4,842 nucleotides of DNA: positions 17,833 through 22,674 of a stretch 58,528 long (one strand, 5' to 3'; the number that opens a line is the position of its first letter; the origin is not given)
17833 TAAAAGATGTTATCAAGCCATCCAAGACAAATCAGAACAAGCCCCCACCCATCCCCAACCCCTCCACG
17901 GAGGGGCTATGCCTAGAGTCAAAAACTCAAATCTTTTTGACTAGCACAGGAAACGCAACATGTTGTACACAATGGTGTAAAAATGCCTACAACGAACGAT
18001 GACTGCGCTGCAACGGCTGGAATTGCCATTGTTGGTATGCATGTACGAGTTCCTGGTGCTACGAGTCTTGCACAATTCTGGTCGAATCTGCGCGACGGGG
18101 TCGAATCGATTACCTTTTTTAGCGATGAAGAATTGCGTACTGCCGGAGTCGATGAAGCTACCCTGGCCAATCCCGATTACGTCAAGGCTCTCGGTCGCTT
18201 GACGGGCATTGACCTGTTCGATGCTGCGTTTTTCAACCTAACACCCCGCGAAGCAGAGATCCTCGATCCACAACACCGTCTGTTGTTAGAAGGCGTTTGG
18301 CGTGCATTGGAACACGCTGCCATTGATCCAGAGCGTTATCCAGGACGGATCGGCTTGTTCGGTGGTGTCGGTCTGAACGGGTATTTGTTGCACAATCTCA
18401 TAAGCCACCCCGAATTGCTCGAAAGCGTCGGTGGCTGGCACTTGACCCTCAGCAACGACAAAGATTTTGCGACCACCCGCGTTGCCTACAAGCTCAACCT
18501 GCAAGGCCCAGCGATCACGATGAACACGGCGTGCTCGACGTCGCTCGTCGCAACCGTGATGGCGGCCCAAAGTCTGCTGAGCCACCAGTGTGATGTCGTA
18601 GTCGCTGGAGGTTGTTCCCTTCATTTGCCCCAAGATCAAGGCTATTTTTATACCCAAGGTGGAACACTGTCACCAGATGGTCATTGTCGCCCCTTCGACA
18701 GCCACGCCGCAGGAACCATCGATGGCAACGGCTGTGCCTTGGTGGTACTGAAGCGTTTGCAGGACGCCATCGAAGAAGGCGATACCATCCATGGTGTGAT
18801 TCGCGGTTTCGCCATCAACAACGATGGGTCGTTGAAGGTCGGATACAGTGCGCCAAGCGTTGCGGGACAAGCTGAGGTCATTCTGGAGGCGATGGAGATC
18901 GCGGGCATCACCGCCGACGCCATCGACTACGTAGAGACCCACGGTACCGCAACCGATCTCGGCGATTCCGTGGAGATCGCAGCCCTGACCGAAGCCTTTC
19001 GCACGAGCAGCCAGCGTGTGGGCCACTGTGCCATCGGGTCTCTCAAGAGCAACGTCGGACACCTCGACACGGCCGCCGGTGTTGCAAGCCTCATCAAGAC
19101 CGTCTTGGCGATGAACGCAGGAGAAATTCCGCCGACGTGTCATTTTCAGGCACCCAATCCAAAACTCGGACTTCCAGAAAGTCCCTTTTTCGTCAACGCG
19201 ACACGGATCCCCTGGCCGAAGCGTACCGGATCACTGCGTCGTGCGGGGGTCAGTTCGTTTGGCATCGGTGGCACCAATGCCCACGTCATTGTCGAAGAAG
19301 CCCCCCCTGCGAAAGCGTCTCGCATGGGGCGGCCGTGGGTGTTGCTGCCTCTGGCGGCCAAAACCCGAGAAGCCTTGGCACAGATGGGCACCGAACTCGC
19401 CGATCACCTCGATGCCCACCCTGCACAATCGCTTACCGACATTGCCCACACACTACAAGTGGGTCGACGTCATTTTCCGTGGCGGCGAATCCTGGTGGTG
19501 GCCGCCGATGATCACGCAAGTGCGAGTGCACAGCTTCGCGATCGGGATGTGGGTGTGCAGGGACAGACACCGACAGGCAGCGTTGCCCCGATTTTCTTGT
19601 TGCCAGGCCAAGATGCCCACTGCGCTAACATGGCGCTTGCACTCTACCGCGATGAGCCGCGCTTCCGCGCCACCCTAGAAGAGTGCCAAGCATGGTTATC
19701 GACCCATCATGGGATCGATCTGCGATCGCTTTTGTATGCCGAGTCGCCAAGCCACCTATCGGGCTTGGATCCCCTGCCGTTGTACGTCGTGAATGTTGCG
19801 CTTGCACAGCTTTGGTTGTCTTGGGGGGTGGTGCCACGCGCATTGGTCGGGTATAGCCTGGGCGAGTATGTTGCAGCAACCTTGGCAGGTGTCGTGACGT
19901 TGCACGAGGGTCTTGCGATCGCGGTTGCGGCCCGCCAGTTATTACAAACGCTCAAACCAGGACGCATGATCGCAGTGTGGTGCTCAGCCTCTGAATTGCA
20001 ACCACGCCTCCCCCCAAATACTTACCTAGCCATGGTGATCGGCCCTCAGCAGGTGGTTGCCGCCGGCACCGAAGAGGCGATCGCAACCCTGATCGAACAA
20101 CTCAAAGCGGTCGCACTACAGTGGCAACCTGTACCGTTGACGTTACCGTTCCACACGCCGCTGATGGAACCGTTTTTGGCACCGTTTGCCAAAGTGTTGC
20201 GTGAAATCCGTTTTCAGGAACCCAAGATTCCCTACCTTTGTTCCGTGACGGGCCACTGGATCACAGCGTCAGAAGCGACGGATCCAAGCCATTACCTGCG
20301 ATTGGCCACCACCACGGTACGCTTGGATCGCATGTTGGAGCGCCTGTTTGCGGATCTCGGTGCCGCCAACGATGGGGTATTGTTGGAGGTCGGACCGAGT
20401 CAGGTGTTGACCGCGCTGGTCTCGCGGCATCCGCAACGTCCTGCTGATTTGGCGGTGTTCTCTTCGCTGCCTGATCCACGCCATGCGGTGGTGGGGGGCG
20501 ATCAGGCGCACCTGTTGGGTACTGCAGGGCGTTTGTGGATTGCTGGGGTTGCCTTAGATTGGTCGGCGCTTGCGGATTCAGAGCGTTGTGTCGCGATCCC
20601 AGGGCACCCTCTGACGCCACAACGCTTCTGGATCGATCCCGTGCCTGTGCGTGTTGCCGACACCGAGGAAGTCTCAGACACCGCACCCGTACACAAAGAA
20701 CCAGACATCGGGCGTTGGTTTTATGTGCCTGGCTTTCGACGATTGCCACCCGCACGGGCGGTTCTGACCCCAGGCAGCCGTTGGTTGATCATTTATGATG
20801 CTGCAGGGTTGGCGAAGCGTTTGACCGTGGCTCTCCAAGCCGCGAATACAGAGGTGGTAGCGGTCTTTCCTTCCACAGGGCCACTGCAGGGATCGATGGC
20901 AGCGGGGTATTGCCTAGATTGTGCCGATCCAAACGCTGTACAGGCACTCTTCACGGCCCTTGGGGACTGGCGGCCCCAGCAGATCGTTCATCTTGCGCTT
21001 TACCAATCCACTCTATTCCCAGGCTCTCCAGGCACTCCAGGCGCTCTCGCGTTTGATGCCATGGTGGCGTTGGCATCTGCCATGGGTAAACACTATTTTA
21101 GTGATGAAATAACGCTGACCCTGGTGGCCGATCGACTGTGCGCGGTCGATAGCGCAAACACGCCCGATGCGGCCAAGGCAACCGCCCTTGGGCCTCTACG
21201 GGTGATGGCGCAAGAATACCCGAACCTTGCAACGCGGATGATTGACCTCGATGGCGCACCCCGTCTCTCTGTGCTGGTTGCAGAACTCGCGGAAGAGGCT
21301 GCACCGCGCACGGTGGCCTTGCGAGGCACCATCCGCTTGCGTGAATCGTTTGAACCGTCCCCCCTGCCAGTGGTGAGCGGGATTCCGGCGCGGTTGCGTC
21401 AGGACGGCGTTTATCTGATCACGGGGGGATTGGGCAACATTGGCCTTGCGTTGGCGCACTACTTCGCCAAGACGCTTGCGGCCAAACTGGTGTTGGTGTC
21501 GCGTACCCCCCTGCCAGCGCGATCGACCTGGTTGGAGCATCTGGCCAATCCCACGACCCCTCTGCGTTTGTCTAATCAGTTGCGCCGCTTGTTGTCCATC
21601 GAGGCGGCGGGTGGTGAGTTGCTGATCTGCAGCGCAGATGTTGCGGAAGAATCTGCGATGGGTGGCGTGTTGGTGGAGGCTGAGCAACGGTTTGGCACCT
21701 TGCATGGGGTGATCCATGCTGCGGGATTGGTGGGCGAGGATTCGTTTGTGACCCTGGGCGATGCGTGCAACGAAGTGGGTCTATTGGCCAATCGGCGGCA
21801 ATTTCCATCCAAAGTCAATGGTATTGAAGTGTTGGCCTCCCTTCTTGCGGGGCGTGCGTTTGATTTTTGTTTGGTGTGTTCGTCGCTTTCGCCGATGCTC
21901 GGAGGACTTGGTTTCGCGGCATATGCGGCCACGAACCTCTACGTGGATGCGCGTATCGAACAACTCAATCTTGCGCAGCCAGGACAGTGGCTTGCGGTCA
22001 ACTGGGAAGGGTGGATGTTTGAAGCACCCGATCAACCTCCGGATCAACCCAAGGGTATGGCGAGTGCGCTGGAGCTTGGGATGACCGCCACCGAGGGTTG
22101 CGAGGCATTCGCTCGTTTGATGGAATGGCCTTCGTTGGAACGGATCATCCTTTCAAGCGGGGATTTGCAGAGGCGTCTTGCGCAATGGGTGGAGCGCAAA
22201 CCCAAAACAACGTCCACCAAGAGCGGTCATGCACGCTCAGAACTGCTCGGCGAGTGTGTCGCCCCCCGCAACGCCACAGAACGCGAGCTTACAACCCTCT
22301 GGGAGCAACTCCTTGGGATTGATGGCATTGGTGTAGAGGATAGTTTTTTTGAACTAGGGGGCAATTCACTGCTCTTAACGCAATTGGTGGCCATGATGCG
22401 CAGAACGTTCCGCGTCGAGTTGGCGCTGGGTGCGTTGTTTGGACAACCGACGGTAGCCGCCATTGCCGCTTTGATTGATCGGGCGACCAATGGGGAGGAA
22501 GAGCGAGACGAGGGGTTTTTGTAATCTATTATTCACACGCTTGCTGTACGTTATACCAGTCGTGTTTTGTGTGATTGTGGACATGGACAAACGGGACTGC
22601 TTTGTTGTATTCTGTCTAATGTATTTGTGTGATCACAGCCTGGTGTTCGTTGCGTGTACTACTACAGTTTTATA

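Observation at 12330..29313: Compact hybrid NRPS-PKS gene cluster with in-line aminotransferase, O-methyltransferase-less FkbH cassette and no in-line loading or release domain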

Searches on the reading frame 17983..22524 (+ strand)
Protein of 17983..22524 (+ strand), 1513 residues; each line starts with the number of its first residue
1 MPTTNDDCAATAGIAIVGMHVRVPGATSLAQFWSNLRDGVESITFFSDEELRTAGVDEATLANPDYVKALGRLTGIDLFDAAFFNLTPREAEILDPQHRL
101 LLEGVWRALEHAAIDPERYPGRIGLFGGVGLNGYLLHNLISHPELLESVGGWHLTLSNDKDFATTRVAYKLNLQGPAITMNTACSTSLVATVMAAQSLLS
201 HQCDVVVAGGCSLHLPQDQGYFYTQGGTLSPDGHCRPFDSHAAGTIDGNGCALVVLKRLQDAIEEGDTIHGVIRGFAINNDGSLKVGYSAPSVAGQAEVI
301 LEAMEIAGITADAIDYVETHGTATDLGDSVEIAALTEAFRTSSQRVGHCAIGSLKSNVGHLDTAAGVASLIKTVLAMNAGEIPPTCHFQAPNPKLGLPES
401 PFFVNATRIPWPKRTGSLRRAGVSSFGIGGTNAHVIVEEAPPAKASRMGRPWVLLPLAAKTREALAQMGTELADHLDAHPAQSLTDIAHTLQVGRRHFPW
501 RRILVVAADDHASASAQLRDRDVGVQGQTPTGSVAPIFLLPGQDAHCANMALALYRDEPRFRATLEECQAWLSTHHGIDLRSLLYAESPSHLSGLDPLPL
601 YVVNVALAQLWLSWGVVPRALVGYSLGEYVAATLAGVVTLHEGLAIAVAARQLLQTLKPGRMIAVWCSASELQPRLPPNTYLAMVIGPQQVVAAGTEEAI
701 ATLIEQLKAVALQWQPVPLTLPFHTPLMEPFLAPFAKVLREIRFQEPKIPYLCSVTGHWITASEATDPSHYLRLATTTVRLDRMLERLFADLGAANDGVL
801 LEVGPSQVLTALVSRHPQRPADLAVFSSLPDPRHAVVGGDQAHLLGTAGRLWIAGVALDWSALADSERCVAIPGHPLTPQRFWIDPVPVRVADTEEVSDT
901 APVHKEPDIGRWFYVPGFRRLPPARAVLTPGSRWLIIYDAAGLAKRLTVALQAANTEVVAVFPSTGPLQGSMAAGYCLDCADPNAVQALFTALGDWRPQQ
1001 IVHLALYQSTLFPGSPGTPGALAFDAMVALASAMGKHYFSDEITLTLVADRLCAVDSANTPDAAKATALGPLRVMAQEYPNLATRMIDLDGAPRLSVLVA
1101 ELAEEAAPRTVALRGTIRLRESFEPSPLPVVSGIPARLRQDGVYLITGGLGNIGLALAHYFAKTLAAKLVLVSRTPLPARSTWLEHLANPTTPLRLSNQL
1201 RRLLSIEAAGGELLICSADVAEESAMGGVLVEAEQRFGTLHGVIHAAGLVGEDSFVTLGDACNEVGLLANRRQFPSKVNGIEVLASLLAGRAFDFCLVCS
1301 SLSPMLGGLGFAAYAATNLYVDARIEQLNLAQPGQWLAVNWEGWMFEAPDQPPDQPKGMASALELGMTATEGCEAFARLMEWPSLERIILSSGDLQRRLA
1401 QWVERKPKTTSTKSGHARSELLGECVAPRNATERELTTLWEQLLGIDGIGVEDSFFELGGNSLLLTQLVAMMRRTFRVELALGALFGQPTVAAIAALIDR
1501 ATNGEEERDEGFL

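Call 3: search_protein_families(library=pfam, proteins=[window:17983-22524:+], max_evalue=0.01)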
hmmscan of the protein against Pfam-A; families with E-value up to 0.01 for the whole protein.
window:17983-22524:+ (1513 aa): 11 families
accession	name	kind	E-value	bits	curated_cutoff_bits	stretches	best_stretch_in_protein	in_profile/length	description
PF00109.32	ketoacyl-synt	-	3.4e-65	220.6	20.8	1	14-262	4-252/252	Beta-ketoacyl synthase, N-terminal domain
PF02801.28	Ketoacyl-synt_C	-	3e-38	130.9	20.8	1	270-388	1-118/119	Beta-ketoacyl synthase, C-terminal domain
PF00698.26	Acyl_transf_1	-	2.9e-35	122.7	32.7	1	538-822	2-284/319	Acyl transferase domain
PF08659.16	KR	-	1e-27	97.7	22.6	1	1142-1343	1-177/180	KR domain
PF22621.2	CurL-like_PKS_C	-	3.4e-18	65.8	27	1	454-511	2-59/64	CurL-like, PKS C-terminal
PF16197.11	KAsynt_C_assoc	-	5.6e-18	65.8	33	1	391-501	1-107/111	Ketoacyl-synthetase C-terminal extension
PF00550.31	PP-binding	-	1.2e-15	58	20.8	1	1435-1498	2-67/67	Phosphopantetheine attachment site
PF22336.2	RhiE-like_linker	-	8.8e-11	42.1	27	1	457-518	2-60/67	RhiE-like, KS-MAT linker domain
PF00108.29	Thiolase_N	-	0.00017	21.5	26.4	1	168-211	67-112/260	Thiolase, N-terminal domain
PF00106.31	adh_short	-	0.00018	21.5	26.6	0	1205-1255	43-93/195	short chain dehydrogenase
PF13561.12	adh_short_C2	-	0.0033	17.5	27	0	1205-1255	38-89/236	Enoyl-(Acyl carrier protein) reductase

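Call 4: search_protein_families(library=ncbifam, proteins=[window:17983-22524:+], max_evalue=0.001)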
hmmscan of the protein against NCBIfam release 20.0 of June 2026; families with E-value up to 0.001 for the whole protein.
window:17983-22524:+ (1513 aa): 37 families (the best 25 are shown)
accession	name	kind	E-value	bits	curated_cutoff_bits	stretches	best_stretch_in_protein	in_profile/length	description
NF045894.1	PKS_plus_SDR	equivalog_domain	4.4e-240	800.1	1740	2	14-895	3-888/1515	type I polyketide synthase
NF041183.1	Pks2_ls1_myc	equivalog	3e-141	472.1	2400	2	13-885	3-878/2086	sulfolipid-1 biosynthesis phthioceranic/hydroxyphthioceranic acid synthase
NF040607.1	mycolic_Pks13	equivalog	2.2e-129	433.1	2100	2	9-445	98-531/1680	polyketide synthase Pks13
TIGR02813.1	omega_3_PfaA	subfamily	4.4e-84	282.4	1010.1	2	164-474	186-500/2582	polyketide-type polyunsaturated fatty acid synthase PfaA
NF037940.1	PKS_MbtD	equivalog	5e-52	177.1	1150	2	455-794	8-354/978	mycobactin polyketide synthase MbtD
TIGR03150.1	fabF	equivalog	9.5e-43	146.4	493.75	1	16-437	5-406/407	beta-ketoacyl-ACP synthase II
NF005589.0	PRK07314.1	subfamily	4.2e-41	141.1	387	1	16-438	8-410/413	beta-ketoacyl-ACP synthase II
NF005490.0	PRK07103.1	equivalog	1.3e-40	139.7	445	1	13-439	5-412/414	polyketide beta-ketoacyl:acyl carrier protein synthase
NF037941.1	PKS_NbtC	equivalog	5.9e-39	133.8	1150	2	457-785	14-356/1027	nocobactin polyketide synthase NbtC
NF053555.1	prodigi_MBC_PigJ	equivalog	1.9e-35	122.3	900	1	167-439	496-758/759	prodigiosin MBC biosynthesis protein PigJ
NF004970.0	PRK06333.1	subfamily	1.4e-34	119.7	525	1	161-438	150-420/424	beta-ketoacyl-ACP synthase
NF058662.1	cispenta_AmcF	equivalog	3.2e-33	115.2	325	1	163-398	108-337/369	cispentacin biosynthesis acyltransferase subunit AmcF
NF004618.0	PRK05952.1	equivalog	9.8e-29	100.4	455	1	162-439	125-382/384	beta-ketoacyl-ACP synthase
NF006274.0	PRK08439.1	equivalog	1.1e-27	96.9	621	1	167-438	145-404/406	beta-ketoacyl-ACP synthase II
NF006618.0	PRK09185.1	subfamily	2.9e-27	95.7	407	1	165-439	142-392/394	beta-ketoacyl-ACP synthase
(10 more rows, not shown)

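Call 19: find_related_loci(query=window:17983-22524:+, collection=genome_contigs, flank=10000)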
Query window:17983-22524:+ (1513 aa) in genome_contigs; peptide patterns used: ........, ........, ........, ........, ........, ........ (x = any residue, [..] = any of these).
178 stretches matched a pattern; 3 encode a relative of the query (tblastn E <= 1e-3); 3 distinct loci.
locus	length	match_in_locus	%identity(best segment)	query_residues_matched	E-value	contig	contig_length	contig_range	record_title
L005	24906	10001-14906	31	11-1510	0e+0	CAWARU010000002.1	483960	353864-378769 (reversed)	MAG: uncultured Gammaproteobacteria bacterium isolate MFD02579.bin.2.49 genome assembly, contig: contig_876, whole genom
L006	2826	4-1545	62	996-1513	0e+0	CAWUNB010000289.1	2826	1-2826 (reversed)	MAG: uncultured Thiotrichales bacterium isolate SRR1522971_concoct_148_1705335402 genome assembly, contig: ERZ11848521.4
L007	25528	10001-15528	34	14-1344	1e-133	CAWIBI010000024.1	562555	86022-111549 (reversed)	MAG: uncultured Acidobacteriaceae bacterium isolate MFD01248.bin.1.83 genome assembly, contig: contig_19860, whole genom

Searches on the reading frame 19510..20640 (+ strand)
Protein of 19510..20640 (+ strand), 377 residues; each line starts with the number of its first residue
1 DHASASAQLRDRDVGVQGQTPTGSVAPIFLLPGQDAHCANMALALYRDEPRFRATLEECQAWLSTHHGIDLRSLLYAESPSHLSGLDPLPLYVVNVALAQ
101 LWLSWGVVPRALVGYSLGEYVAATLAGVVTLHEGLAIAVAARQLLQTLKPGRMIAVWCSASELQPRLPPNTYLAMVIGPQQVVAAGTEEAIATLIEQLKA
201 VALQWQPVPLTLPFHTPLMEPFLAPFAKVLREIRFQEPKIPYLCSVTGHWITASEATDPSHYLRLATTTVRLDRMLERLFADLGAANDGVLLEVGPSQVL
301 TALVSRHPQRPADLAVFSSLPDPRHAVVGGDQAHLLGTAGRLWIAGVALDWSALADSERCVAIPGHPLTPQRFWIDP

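Call 26: search_solved_structures(query=window:19510-20640:+, max_evalue=0.00001, show_alignments=2)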
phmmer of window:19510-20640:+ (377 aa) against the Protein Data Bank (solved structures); distinct sequences matched with E-value up to 0.00001: 103 (the best 60 are shown).
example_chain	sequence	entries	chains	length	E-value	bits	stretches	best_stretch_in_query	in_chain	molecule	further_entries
4mz0_A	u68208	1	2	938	2.3e-44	155.4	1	19-376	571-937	CurL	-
4qbu_A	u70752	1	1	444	3.4e-43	151.5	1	29-363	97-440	ZmaA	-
5yda_A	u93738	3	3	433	6.5e-39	137.4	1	27-347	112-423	PKS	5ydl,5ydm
8xjy_A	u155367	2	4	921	1.3e-37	133.2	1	29-376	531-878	Polyketide synthase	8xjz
8xju_A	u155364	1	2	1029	1.6e-37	132.8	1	29-376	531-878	Polyketide synthase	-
6iyo_A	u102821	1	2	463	6.3e-34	121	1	17-361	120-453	Type I modular polyketide synthase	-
8ee0_A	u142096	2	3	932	9.2e-33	117.2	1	26-377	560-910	6-deoxyerythronolide B synthase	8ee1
11sz_A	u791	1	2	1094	6.3e-32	114.4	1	6-376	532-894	6-deoxyerythronolide-B synthase, Erythronolide synthase EryA2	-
9iyw_A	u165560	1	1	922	1.8e-30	109.6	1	84-376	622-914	Polyketide synthase,GfsA KSQ-AncAT chimeric protein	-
8g4u_A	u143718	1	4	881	2.3e-29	106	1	1-377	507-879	EryAIII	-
7m7j_B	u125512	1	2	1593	5e-28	101.6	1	24-377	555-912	EryAI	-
7m7i_B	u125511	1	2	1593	8.6e-28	100.8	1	24-377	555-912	EryAI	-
7m7f_B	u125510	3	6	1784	1e-27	100.5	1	24-377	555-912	EryAI,6-deoxyerythronolide-B synthase EryA3, modules 5 and 6 chimera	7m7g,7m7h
8tjn_B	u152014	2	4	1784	1e-27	100.5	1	24-377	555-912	EryAI,6-deoxyerythronolide-B synthase EryA3, modules 5 and 6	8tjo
2qo3_A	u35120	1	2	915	3.9e-27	98.7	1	11-377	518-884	EryAII Erythromycin polyketide synthase modules 3 and 4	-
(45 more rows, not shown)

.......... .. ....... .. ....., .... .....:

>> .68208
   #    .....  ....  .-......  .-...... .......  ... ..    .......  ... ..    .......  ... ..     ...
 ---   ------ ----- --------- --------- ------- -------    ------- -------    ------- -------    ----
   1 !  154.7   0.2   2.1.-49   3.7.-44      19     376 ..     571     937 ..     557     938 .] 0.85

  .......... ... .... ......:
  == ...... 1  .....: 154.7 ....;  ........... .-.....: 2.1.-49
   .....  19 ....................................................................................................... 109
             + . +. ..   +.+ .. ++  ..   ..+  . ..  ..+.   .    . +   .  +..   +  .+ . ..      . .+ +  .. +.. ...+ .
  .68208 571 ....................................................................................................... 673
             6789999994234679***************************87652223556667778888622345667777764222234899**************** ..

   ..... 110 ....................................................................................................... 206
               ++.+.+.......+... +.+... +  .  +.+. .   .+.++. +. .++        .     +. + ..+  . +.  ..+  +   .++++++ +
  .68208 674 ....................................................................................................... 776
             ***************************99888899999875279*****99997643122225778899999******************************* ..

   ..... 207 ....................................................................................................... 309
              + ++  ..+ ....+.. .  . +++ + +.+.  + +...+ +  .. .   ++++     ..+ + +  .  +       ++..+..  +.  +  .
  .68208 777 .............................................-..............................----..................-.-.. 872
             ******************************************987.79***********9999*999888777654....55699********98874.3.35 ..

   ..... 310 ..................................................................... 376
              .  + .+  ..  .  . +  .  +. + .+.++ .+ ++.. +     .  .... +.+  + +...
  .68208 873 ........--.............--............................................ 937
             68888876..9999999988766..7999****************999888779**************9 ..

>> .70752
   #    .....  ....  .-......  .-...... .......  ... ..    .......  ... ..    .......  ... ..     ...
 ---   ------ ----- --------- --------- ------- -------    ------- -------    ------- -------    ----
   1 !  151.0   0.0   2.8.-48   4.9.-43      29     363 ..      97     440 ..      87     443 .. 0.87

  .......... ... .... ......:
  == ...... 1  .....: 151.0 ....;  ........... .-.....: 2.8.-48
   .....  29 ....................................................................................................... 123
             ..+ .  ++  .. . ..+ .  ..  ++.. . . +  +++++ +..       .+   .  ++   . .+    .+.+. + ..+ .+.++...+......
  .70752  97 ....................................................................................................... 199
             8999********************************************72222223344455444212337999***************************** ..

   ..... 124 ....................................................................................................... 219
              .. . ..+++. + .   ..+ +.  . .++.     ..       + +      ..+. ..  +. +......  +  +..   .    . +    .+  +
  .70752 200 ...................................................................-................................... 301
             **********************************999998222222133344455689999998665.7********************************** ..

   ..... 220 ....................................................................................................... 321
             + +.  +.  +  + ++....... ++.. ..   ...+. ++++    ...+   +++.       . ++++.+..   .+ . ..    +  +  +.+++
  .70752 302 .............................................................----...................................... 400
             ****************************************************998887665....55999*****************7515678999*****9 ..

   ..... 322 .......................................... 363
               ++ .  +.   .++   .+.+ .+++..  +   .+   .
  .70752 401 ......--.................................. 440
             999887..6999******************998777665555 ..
